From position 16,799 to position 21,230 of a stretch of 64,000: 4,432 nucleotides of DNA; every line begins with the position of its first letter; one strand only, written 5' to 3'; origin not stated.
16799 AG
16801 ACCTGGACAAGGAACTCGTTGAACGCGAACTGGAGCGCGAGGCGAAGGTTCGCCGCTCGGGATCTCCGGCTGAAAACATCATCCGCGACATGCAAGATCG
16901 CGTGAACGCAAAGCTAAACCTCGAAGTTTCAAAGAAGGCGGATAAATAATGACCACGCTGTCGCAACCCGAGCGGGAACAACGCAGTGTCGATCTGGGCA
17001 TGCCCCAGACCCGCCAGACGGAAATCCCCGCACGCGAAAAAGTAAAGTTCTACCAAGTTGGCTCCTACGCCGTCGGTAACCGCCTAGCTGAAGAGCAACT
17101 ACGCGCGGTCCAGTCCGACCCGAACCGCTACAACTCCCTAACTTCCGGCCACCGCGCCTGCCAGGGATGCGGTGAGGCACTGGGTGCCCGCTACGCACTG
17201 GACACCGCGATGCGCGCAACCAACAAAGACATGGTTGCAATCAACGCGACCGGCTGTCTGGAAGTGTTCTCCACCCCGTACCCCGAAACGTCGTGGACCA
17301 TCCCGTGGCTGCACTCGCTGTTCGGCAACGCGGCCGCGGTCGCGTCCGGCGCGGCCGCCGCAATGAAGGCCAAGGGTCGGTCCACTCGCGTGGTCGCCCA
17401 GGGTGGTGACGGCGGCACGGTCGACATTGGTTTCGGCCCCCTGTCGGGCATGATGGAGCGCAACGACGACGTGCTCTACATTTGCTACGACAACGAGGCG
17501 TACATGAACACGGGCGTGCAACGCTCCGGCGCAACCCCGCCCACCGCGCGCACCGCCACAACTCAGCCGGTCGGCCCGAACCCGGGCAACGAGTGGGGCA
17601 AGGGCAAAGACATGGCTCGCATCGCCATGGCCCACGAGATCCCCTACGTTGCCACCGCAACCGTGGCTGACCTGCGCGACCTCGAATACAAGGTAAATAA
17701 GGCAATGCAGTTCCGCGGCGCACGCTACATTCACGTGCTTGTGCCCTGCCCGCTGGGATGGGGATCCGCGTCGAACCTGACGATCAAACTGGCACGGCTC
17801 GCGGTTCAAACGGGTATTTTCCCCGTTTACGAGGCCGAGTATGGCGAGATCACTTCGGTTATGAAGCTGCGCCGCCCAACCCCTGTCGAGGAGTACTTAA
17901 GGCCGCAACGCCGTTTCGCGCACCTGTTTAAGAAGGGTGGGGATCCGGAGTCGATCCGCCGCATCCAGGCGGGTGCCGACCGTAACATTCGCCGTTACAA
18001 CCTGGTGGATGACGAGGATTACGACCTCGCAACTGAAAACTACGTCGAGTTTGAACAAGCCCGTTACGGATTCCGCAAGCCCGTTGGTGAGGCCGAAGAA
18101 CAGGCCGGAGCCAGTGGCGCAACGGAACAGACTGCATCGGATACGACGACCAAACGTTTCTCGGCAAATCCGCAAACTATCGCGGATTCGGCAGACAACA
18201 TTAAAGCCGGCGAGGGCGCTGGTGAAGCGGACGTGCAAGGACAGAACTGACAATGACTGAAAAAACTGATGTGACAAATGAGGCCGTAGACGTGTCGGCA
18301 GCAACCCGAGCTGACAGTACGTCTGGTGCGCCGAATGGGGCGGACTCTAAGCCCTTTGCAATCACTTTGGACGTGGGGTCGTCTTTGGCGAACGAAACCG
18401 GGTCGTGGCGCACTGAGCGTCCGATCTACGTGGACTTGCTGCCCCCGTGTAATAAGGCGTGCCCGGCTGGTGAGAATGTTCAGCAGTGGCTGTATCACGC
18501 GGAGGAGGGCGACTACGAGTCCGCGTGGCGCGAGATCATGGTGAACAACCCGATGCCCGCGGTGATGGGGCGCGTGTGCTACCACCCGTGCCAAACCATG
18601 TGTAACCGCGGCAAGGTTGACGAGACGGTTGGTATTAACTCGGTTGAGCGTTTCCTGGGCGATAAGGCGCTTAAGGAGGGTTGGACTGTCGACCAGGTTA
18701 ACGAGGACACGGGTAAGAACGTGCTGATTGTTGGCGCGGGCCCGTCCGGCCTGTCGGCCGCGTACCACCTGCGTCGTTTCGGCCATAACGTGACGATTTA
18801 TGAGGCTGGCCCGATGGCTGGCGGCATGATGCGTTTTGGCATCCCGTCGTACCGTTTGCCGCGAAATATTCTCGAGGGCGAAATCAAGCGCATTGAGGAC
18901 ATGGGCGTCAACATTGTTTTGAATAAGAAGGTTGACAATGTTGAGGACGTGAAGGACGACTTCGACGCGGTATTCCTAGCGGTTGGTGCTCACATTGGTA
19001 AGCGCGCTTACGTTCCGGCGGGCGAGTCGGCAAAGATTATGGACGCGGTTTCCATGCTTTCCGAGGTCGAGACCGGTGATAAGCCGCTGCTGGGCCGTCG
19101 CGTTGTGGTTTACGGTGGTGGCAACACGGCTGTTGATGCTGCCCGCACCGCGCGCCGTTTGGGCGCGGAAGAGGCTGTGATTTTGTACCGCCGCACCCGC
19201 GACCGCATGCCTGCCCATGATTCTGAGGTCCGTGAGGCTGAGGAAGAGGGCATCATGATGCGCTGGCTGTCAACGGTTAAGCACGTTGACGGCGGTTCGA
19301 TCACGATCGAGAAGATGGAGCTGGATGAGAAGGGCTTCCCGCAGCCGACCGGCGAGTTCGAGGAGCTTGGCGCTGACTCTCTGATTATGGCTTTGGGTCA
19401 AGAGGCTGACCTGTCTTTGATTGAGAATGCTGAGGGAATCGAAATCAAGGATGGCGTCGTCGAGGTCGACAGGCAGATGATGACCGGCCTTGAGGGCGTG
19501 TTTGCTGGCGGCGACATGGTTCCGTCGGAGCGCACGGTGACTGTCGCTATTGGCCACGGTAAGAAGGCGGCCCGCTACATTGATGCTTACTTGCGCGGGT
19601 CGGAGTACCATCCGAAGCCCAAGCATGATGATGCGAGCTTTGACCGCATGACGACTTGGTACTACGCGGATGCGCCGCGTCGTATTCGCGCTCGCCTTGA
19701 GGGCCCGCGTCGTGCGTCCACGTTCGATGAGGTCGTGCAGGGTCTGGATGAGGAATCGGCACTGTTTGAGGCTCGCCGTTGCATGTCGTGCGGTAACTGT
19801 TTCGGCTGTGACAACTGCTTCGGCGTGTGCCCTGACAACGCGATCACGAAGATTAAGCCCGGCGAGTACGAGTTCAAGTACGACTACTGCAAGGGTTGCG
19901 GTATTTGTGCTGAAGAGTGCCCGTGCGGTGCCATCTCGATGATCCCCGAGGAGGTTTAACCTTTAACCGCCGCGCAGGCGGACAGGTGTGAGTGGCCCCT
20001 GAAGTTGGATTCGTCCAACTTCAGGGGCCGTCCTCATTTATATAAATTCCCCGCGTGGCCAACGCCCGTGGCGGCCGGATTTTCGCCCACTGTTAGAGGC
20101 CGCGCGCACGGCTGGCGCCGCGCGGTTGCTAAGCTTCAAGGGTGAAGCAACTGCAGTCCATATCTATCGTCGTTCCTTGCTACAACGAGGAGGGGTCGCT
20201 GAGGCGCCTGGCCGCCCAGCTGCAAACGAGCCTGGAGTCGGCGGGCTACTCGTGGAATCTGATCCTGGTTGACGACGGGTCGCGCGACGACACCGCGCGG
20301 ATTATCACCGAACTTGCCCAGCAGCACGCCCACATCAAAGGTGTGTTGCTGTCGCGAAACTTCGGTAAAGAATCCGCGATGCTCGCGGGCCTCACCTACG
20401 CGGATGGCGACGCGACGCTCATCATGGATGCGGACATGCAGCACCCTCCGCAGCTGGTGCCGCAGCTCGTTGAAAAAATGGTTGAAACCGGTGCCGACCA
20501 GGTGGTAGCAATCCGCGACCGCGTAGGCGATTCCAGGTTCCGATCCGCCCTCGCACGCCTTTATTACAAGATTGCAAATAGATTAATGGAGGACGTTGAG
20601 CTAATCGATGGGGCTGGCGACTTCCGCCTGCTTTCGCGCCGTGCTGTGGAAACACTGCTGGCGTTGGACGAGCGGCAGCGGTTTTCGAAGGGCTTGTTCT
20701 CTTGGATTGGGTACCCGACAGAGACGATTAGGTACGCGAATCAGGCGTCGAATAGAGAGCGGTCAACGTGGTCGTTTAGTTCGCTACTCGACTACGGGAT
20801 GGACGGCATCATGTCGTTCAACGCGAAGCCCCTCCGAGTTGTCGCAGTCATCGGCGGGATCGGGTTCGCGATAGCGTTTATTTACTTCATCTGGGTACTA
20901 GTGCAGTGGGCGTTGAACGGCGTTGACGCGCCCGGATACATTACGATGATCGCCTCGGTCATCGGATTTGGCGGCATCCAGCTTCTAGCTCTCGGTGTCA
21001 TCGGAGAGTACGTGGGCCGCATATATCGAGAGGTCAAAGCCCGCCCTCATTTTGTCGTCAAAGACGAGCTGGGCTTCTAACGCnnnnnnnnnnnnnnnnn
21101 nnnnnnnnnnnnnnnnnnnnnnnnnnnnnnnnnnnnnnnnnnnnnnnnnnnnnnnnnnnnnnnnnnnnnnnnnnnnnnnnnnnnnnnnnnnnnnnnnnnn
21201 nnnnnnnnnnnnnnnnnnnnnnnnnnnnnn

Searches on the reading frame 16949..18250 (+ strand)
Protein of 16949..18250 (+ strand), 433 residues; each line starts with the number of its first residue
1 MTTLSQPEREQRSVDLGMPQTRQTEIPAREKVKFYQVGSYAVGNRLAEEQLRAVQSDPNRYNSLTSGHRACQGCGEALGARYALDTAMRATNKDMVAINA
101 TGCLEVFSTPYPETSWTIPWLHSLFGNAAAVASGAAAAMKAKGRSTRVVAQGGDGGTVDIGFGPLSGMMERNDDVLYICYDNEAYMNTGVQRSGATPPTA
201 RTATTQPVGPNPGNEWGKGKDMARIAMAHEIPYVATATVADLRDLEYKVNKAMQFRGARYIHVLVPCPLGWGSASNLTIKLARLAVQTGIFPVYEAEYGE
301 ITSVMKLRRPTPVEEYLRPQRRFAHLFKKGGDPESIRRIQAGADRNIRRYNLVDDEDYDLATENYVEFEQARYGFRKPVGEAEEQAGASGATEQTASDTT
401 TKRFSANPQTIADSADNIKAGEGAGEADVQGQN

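Call 19: search_protein_families(library=pfam, proteins=[window:16949-18250:+], max_evalue=0.00001)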
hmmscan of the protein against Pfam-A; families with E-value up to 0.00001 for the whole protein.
window:16949-18250:+ (433 aa): 1 family
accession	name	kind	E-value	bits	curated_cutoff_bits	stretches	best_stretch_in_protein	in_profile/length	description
PF02775.26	TPP_enzyme_C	-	2.3e-20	73.4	21.9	1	101-263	2-151/151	Thiamine pyrophosphate enzyme, C-terminal TPP binding domain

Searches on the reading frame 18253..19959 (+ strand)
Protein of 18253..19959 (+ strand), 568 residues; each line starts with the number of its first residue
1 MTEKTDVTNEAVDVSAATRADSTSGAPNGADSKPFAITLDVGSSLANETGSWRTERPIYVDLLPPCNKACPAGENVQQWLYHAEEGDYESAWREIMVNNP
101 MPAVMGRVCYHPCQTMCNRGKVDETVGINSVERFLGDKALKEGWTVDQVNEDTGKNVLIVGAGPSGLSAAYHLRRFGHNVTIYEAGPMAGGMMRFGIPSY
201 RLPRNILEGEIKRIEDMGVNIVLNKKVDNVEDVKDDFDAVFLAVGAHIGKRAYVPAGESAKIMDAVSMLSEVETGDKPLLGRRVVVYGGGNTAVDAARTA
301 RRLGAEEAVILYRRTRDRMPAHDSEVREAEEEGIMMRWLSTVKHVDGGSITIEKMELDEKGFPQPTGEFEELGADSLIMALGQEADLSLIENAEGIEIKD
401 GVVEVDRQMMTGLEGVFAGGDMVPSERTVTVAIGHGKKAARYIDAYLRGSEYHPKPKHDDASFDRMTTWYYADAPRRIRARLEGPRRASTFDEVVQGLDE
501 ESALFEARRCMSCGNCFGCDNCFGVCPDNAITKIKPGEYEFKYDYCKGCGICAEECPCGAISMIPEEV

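Call 19: search_protein_families(library=pfam, proteins=[window:18253-19959:+], max_evalue=0.00001)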
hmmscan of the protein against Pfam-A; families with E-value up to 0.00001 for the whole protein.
window:18253-19959:+ (568 aa): 12 families
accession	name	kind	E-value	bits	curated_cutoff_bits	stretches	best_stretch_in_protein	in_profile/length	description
PF07992.20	Pyr_redox_2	-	2.8e-36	125.9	26.1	1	156-436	2-291/291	Pyridine nucleotide-disulphide oxidoreductase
PF14691.11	Fer4_20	-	3.7e-21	75.5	25.8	1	64-143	30-112/113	Dihydroprymidine dehydrogenase domain II, 4Fe-4S cluster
PF00070.33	Pyr_redox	-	1.3e-14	54.9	22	0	283-354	1-76/82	Pyridine nucleotide-disulphide oxidoreductase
PF13738.12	Pyr_redox_3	-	5.7e-13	49.2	30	1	277-420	160-305/305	Pyridine nucleotide-disulphide oxidoreductase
PF01266.30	DAO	-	2.1e-10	41.1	27.9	1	157-190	2-35/353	FAD dependent oxidoreductase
PF13450.12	NAD_binding_8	-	1.7e-09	38.2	21.9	1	159-194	1-36/68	NAD(P)-binding Rossmann-like domain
PF12831.13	FAD_oxidored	-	2.7e-09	37.2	27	0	157-193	2-38/416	FAD dependent oxidoreductase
PF01593.30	Amino_oxidase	-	4.8e-07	29.9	19.8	1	165-192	2-29/443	Flavin containing amine oxidoreductase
PF00291.31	PALP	-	7.1e-07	29.3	35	0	257-322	34-88/295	Pyridoxal-phosphate dependent enzyme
PF01262.27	AlaDh_PNT_C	-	7.3e-07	29.3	23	0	282-312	29-59/214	Alanine dehydrogenase/PNT, C-terminal domain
PF12838.12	Fer4_7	-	2.4e-06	28.3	27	1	515-560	1-52/52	4Fe-4S dicluster domain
PF14697.11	Fer4_21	-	5.6e-06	26.8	35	1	515-563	7-59/59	4Fe-4S dicluster domain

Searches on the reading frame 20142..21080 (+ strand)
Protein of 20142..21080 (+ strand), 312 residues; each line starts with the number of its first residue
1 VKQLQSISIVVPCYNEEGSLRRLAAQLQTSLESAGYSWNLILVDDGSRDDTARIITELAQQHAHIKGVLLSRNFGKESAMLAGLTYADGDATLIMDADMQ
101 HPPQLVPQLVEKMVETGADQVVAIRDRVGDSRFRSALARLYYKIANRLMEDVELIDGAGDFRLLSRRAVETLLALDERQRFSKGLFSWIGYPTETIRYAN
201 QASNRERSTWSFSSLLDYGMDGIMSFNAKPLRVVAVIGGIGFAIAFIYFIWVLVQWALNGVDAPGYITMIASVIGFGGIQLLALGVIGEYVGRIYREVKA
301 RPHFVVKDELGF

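Call 19: search_protein_families(library=pfam, proteins=[window:20142-21080:+], max_evalue=0.00001)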
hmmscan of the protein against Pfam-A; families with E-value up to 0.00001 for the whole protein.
window:20142-21080:+ (312 aa): 2 families
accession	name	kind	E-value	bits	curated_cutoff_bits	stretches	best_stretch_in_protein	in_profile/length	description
PF00535.33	Glycos_transf_2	-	6e-35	121.1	23.3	1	8-172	1-167/168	Glycosyl transferase family 2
PF13641.12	Glyco_tranf_2_3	-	2.6e-08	34.6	27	1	6-173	2-175/230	Glycosyltransferase like family 2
